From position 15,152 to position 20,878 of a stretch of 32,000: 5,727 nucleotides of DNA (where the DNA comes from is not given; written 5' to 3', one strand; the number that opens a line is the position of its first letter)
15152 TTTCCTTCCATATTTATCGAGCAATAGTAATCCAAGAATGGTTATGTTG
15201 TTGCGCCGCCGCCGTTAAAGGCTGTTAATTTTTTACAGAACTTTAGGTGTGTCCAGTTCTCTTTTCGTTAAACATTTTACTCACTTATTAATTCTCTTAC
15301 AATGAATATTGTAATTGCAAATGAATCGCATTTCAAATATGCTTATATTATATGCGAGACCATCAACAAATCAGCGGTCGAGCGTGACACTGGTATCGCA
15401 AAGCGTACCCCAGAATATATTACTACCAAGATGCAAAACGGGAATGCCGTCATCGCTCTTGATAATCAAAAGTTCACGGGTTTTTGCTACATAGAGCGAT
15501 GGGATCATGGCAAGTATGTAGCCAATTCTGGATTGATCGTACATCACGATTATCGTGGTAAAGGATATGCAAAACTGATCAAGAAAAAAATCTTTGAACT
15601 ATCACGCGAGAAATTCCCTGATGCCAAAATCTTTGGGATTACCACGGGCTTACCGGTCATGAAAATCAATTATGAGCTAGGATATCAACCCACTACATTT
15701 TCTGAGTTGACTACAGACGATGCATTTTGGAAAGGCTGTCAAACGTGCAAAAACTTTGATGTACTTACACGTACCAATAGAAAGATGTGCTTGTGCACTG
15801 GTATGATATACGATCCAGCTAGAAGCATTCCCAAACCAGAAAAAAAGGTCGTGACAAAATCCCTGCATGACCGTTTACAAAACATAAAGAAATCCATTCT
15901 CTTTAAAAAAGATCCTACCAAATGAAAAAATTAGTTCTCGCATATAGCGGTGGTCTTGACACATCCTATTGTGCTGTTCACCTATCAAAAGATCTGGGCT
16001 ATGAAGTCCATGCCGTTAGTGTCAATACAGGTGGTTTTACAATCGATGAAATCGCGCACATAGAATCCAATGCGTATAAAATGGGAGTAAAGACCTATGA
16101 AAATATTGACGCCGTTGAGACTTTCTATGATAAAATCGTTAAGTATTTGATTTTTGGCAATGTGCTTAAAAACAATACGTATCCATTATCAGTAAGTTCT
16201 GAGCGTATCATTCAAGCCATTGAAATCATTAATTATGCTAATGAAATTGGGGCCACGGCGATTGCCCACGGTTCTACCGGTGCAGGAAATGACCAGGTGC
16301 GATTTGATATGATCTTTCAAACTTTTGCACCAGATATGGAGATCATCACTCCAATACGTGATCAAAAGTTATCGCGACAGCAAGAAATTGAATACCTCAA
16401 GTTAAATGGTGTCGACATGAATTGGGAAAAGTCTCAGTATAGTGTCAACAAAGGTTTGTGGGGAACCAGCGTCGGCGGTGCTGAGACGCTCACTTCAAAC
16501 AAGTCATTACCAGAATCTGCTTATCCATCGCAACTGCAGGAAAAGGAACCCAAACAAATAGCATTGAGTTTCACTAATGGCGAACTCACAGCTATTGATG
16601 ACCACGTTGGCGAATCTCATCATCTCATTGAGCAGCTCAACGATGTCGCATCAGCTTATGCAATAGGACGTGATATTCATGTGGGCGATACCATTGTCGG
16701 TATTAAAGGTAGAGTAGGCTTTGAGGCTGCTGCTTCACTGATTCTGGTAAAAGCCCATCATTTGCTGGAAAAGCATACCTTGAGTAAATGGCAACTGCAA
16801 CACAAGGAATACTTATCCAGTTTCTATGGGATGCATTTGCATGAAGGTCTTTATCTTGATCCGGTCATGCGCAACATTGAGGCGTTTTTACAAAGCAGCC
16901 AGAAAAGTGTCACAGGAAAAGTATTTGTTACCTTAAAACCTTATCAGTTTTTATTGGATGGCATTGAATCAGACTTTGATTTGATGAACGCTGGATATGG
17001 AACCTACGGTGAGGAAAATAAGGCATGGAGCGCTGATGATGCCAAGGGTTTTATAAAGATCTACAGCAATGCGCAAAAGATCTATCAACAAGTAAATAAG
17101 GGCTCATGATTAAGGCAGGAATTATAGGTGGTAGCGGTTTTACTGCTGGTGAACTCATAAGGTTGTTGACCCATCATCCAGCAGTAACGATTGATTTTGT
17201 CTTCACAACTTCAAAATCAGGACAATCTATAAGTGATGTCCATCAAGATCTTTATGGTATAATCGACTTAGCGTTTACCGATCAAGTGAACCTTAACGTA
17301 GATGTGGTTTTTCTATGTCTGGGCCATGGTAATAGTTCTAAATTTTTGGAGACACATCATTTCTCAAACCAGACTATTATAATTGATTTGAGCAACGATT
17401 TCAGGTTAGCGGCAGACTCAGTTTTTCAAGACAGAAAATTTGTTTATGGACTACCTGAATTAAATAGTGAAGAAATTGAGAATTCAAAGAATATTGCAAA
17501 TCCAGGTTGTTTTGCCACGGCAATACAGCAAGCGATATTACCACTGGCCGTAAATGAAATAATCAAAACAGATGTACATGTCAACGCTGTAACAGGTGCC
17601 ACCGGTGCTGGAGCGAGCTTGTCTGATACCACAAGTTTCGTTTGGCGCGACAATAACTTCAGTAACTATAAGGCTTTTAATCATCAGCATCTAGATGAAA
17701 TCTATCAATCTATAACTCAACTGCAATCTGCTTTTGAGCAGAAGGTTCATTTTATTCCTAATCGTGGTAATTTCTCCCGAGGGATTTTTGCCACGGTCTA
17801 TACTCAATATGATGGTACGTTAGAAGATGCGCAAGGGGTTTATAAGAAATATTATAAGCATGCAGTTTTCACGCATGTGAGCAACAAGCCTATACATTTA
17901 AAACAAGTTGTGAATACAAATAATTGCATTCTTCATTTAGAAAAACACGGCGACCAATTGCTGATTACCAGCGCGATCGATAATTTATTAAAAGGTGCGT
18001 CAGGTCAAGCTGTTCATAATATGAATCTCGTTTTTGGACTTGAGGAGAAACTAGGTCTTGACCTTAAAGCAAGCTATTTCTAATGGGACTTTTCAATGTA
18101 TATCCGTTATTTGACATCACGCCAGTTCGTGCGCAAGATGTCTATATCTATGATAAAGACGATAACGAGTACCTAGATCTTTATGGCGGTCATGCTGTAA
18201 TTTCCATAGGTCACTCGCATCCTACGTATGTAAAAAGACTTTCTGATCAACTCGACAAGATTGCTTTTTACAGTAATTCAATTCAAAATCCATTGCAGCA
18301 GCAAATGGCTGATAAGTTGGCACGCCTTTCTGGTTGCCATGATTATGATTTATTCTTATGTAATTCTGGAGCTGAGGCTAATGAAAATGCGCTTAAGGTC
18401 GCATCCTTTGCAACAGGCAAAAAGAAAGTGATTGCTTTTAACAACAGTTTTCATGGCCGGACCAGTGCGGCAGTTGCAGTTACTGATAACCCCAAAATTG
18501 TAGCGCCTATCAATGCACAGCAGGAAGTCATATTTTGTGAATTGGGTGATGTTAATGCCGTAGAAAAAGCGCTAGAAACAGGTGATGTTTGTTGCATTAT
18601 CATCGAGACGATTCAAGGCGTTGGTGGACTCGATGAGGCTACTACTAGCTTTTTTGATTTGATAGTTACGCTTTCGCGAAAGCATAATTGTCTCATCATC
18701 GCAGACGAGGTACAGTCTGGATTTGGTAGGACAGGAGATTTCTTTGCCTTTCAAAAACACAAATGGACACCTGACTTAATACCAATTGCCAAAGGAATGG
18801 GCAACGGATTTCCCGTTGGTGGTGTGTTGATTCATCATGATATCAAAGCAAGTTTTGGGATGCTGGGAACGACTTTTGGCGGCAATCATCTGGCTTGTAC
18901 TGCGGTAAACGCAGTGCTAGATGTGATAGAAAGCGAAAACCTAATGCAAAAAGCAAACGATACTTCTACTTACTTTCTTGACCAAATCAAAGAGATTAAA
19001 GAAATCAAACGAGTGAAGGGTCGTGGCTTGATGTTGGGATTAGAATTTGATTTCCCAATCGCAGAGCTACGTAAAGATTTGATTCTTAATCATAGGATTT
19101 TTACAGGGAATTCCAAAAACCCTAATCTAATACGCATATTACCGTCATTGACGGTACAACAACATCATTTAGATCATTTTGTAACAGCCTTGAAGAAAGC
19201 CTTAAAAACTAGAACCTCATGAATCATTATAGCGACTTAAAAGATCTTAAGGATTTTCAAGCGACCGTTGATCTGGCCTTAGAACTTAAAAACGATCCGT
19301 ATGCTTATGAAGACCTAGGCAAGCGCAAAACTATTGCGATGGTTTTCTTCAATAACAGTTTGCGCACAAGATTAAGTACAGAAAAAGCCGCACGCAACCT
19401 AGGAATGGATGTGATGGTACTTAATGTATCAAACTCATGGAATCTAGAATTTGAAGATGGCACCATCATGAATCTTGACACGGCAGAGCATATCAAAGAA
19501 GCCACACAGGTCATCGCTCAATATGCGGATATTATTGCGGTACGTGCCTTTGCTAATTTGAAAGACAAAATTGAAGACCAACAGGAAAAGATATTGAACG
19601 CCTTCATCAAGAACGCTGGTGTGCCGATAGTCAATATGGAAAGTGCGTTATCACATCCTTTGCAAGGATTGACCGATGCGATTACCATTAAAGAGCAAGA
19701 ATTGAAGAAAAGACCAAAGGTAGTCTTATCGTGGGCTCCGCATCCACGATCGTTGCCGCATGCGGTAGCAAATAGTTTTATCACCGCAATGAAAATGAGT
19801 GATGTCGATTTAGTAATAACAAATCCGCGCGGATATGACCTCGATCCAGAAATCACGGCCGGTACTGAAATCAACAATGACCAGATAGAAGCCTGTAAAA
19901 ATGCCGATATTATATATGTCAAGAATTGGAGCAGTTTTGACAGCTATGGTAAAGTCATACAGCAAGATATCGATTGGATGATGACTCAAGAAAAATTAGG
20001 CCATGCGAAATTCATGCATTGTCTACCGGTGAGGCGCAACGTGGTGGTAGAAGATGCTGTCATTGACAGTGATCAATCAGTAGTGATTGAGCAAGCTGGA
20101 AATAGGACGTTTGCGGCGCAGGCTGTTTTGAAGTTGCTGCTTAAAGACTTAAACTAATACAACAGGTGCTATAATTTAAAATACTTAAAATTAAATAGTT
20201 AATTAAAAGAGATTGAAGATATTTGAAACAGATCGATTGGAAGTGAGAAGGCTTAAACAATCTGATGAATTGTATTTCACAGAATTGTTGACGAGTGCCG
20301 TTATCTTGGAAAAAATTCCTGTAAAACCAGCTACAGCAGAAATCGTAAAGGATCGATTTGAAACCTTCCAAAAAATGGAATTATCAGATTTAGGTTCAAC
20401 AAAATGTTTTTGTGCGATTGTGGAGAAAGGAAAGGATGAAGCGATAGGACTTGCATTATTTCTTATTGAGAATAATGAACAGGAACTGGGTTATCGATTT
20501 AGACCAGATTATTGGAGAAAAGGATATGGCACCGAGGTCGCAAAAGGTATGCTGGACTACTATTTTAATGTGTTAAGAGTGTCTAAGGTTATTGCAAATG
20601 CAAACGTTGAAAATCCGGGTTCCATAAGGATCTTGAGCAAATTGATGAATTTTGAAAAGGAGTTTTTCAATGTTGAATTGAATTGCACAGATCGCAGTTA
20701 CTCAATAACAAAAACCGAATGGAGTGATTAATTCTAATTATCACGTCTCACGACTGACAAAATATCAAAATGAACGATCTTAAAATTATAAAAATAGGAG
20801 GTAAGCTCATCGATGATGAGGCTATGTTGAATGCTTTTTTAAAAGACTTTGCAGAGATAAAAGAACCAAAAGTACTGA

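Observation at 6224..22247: Palindrome copies inside genes are in frame and look like substitutions, not insertions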

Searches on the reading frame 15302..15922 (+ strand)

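Call 80: search_protein_families(library=pfam, proteins=[window:15302-15922:+], max_evalue=0.00001)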
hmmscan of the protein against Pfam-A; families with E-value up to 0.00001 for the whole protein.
window:15302-15922:+ (207 aa): 1 family
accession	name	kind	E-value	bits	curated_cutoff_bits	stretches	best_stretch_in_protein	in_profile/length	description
PF00583.31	Acetyltransf_1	-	1.1e-06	29.4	20.7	1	41-104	24-91/116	Acetyltransferase (GNAT) family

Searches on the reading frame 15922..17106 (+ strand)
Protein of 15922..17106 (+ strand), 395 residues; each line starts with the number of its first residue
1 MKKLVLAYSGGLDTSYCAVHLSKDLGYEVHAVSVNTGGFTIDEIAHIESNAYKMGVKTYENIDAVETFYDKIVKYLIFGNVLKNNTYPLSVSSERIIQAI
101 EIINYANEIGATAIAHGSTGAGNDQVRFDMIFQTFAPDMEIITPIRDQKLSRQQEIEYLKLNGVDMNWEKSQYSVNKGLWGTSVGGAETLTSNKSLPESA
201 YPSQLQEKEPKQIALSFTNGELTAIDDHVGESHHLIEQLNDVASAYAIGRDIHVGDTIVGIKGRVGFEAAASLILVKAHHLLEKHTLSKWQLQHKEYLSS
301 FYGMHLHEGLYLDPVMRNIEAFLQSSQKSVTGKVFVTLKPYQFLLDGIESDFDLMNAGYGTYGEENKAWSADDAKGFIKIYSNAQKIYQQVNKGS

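Call 80: search_protein_families(library=pfam, proteins=[window:15922-17106:+], max_evalue=0.00001)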
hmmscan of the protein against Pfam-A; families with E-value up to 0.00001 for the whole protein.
window:15922-17106:+ (395 aa): 2 families
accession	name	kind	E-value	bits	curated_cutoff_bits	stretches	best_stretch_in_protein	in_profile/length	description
PF00764.25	Arginosuc_synth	-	2.7e-40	138.5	27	1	3-164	1-161/162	Arginosuccinate synthase N-terminal HUP domain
PF20979.2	Arginosuc_syn_C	-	7.4e-34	117.7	27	1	173-388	1-219/219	Arginosuccinate synthase C-terminal domain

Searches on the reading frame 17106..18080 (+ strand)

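Call 80: search_protein_families(library=pfam, proteins=[window:17106-18080:+], max_evalue=0.00001)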
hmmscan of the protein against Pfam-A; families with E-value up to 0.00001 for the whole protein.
window:17106-18080:+ (325 aa): 3 families
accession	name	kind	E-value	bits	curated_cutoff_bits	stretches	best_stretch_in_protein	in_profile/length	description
PF22698.1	Semialdhyde_dhC_1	-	5e-43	147.2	27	1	135-293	1-165/165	Semialdehyde dehydrogenase, dimerisation domain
PF01118.30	Semialdhyde_dh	-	1e-24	87.7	26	1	3-126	1-120/121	Semialdehyde dehydrogenase, NAD binding domain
PF02774.23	Semialdhyde_dhC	-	2.7e-06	28.1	26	1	147-296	4-184/184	Semialdehyde dehydrogenase, dimerisation domain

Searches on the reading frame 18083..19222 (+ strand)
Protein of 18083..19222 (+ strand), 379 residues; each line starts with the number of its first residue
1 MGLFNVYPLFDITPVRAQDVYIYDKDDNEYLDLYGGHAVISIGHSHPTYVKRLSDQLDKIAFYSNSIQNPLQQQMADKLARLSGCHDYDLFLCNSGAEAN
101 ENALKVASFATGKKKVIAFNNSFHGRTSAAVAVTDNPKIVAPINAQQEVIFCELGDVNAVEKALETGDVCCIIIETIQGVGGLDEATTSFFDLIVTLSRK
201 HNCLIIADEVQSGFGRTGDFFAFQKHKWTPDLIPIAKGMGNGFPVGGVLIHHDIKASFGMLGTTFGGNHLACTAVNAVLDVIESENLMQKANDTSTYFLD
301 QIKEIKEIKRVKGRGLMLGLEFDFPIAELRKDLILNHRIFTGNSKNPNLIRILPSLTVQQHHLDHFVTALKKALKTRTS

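Call 10: find_related_loci(query=window:18083-19219:+, collection=genome_contigs, flank=10000)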
Query window:18083-19219:+ (379 aa) in genome_contigs; peptide patterns used: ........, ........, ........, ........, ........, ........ (x = any residue, [..] = any of these).
142 stretches matched a pattern; 6 encode a relative of the query (tblastn E <= 1e-3); 6 distinct loci.
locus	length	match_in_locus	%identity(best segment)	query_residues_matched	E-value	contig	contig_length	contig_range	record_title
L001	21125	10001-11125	81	1-375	0e+0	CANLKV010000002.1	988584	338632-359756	uncultured Nonlabens sp. isolate 105-3Z.fasta genome assembly, contig: NODE_2, whole genome shotgun sequence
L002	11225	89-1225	63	1-379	1e-160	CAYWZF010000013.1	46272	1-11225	MAG TPA_asm: uncultured Robiginitalea sp. isolate binchicken_co176_129 genome assembly, contig: NODE_242_length_46272_co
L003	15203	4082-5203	64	1-374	1e-160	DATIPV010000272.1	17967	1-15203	MAG TPA_asm: Robiginitalea sp. isolate SMAG_U15860 k141_119193, whole genome shotgun sequence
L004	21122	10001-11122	63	1-374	2e-158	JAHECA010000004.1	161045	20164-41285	MAG: Robiginitalea sp. isolate Ww158 NODE_67_length_161045_cov_11.835705, whole genome shotgun sequence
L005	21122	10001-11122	61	1-374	6e-154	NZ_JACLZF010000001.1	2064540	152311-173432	Robiginitalea sp. SC105 contig1, whole genome shotgun sequence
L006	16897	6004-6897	26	16-302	6e-24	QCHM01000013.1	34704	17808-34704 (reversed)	Prochlorococcus sp. AG-402-B19 Ga0171855_113, whole genome shotgun sequence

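Call 12: find_encoding_contigs(protein=window:18083-19222:+, flank=10000, max_places=10)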
Protein window:18083-19222:+ (379 aa): no gene with exactly this product is on record in the collection.

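Call 20: search_protein_families(library=pfam, proteins=[window:18083-19219:+])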
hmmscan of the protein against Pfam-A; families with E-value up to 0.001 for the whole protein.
window:18083-19219:+ (379 aa): 1 family
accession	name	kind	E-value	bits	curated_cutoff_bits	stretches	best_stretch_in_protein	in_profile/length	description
PF00202.27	Aminotran_3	-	2e-94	317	30.5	1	12-374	11-403/403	Aminotransferase class-III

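Call 57: search_solved_structures(query=window:18083-19219:+, max_evalue=1e-30, show_alignments=2)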
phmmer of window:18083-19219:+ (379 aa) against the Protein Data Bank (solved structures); distinct sequences matched with E-value up to 1e-30: 64 (the best 60 are shown).
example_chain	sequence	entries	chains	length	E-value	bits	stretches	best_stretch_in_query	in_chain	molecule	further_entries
2eh6_A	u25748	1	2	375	5.5e-72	246.1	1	3-373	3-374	Acetylornithine aminotransferase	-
2e54_A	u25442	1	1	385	3.4e-64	220.5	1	2-375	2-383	Acetylornithine aminotransferase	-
2ord_A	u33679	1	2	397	3.8e-64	220.3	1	2-375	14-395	Acetylornithine aminotransferase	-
1vef_A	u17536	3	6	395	1.7e-61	211.6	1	6-373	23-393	Acetylornithine/acetyl-lysine aminotransferase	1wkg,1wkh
3nx3_A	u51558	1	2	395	3.4e-60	207.3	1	6-376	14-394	Acetylornithine aminotransferase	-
8ht2_A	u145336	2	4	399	3.1e-57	197.6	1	5-372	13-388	Acetylornithine aminotransferase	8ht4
4jey_A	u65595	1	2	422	2.3e-56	194.7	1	5-362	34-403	Acetylornithine/succinyldiaminopimelate aminotransferase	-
4jev_A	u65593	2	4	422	4.4e-56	193.8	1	5-362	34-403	Acetylornithine/succinyldiaminopimelate aminotransferase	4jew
2pb0_A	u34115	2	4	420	4.5e-56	193.8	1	5-362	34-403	Acetylornithine/succinyldiaminopimelate aminotransferase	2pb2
4jf1_A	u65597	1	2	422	1.6e-55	192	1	5-362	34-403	Acetylornithine/succinyldiaminopimelate aminotransferase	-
7nn1_A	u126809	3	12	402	2.3e-55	191.4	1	17-374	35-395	Acetylornithine aminotransferase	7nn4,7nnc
4jex_A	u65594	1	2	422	2.4e-55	191.3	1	10-362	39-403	Acetylornithine/succinyldiaminopimelate aminotransferase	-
4jez_A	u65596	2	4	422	2.8e-55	191.1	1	5-362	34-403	Acetylornithine/succinyldiaminopimelate aminotransferase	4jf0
4adb_A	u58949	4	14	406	4.4e-55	190.5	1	6-362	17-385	SUCCINYLORNITHINE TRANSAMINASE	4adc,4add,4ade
6w7x_A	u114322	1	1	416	4e-54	187.3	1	7-372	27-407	Acetylornithine aminotransferase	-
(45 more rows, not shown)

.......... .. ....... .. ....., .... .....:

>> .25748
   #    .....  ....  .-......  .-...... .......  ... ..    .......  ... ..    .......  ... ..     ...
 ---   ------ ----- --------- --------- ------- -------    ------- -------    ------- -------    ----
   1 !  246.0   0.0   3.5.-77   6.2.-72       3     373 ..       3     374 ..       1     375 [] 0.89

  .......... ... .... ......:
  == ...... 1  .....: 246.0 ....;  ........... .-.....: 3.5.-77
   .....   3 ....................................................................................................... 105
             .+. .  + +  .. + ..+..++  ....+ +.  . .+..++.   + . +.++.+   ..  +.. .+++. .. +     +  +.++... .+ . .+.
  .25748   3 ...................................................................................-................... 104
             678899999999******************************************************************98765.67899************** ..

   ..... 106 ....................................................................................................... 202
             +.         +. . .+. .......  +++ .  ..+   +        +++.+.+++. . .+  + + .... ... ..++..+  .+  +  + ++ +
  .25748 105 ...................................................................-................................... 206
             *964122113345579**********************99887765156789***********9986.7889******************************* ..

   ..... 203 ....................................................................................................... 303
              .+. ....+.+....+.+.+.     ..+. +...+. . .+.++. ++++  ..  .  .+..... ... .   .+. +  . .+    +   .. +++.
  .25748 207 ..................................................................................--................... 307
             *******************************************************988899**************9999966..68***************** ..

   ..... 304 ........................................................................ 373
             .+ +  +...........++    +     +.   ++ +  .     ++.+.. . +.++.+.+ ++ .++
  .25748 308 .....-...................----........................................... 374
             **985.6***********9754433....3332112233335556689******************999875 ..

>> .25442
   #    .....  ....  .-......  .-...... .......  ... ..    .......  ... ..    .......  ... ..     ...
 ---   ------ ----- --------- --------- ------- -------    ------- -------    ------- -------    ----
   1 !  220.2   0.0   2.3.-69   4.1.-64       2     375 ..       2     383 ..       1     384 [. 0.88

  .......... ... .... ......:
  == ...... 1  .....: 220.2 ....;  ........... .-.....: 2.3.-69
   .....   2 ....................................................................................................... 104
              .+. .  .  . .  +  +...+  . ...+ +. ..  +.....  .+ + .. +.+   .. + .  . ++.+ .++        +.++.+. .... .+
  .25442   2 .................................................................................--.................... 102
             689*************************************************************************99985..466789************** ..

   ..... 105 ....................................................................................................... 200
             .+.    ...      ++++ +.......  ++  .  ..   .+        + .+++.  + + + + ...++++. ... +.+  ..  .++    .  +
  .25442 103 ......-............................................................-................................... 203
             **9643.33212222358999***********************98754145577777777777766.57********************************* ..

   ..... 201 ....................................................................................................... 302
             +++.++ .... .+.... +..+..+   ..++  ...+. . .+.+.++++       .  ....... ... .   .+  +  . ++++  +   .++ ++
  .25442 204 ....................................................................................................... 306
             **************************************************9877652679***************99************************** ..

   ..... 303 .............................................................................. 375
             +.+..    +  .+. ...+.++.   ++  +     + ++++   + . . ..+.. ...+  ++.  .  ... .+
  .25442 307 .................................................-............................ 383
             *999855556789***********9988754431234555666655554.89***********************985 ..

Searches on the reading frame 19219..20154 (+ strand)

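Call 80: search_protein_families(library=pfam, proteins=[window:19219-20154:+], max_evalue=0.00001)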
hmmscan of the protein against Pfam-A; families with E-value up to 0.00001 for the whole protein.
window:19219-20154:+ (312 aa): 2 families
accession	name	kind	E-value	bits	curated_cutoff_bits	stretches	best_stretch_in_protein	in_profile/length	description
PF02729.26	OTCace_N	-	1e-29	103.9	29.9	1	4-159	3-148/148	Aspartate/ornithine carbamoyltransferase, carbamoyl-P binding domain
PF00185.30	OTCace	-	2.6e-21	76.8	29.4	1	183-306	15-156/157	Aspartate/ornithine carbamoyltransferase, Asp/Orn binding domain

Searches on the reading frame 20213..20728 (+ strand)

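Call 80: search_protein_families(library=pfam, proteins=[window:20213-20728:+], max_evalue=0.00001)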
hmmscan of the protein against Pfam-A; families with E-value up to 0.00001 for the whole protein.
window:20213-20728:+ (172 aa): 2 families
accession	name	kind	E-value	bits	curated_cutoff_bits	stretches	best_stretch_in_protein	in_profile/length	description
PF13302.13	Acetyltransf_3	-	2.8e-22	80.3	25.4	1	8-144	1-135/138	Acetyltransferase (GNAT) domain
PF00583.31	Acetyltransf_1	-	6.7e-08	33.3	20.7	1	61-147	32-116/116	Acetyltransferase (GNAT) family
